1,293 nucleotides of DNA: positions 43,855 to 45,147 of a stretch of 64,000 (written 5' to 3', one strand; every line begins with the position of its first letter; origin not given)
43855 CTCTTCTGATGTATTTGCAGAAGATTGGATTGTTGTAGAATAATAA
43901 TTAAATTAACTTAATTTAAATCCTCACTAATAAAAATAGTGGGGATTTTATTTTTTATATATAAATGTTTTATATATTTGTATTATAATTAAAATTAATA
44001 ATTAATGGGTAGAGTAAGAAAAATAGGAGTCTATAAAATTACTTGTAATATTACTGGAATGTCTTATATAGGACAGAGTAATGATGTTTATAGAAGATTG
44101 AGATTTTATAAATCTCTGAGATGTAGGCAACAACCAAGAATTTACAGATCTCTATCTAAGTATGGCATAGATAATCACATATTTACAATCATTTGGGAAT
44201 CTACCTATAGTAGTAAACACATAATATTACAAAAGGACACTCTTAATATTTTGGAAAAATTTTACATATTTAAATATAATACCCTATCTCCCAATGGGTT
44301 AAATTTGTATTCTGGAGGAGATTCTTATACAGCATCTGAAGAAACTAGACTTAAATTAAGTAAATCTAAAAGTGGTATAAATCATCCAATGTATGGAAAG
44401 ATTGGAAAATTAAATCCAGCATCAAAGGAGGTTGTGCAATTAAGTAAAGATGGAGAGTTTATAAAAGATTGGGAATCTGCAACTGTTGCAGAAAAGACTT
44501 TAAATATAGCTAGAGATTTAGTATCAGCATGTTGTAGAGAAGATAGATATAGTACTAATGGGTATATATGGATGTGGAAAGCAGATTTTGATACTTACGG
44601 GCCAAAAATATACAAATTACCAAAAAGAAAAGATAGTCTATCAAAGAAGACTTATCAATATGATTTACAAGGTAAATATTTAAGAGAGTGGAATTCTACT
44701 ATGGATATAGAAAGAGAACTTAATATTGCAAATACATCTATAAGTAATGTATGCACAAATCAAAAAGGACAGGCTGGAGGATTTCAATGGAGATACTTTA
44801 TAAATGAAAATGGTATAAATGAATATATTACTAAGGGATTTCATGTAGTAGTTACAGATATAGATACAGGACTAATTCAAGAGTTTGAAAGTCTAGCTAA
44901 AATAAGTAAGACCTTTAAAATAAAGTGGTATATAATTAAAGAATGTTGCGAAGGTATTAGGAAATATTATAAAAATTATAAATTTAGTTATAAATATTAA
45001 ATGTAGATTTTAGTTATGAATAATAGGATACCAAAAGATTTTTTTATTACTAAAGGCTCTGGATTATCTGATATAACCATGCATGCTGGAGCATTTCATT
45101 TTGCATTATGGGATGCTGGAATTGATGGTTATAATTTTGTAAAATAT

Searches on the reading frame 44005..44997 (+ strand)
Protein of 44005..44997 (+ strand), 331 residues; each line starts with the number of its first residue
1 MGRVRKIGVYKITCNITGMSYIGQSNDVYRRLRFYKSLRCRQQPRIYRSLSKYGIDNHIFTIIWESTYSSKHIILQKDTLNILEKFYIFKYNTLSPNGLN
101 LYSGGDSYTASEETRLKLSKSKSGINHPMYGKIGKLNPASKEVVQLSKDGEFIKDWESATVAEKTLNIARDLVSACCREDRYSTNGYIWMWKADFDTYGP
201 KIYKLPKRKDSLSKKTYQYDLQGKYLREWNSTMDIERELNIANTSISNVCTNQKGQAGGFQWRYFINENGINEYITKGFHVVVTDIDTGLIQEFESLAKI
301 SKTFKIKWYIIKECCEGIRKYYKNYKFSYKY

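Call 31: search_protein_families(library=pfam, proteins=[window:44005-44997:+], max_evalue=0.01)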
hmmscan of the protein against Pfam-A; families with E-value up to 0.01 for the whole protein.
window:44005-44997:+ (331 aa): 4 families
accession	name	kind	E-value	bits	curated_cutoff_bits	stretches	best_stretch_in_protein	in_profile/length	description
PF07453.19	NUMOD1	-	8.4e-10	39.1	22.8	1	281-307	3-29/37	NUMOD1 domain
PF07460.16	NUMOD3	-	2.2e-07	31.1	20.4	1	109-133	3-27/37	NUMOD3 motif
PF01541.30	GIY-YIG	-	0.00021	22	22.6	1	7-93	2-74/78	GIY-YIG catalytic domain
PF22083.2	I-HmuI_NUMOD-like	-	0.00025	21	27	0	287-327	5-45/46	DNA endonuclease I-HmuI-like, NUMOD-like domain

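Call 66: search_protein_families(library=phrogs, proteins=[window:44005-44997:+], max_evalue=0.001)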
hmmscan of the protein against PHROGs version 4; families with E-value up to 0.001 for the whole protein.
window:44005-44997:+ (331 aa): 7 families
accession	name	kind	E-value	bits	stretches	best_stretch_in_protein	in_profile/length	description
phrog_314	-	DNA, RNA and nucleotide metabolism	5.2e-21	76.2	1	4-277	176-400/574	homing endonuclease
phrog_20162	-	DNA, RNA and nucleotide metabolism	1.4e-15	58.5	2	226-266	43-83/88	HNH endonuclease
phrog_7168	-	DNA, RNA and nucleotide metabolism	1.9e-15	58.1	1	8-252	3-262/284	homing endonuclease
phrog_5123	-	DNA, RNA and nucleotide metabolism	1.4e-11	45.5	1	7-121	2-109/152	homing endonuclease with GIY-YIG motif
phrog_19446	-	DNA, RNA and nucleotide metabolism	1.2e-06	29.2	1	9-68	4-64/254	homing endonuclease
phrog_36279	-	unknown function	1.6e-05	25.8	0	215-252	7-45/152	-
phrog_3855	-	DNA, RNA and nucleotide metabolism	4.3e-05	24.9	0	280-328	7-55/115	HTH DNA binding protein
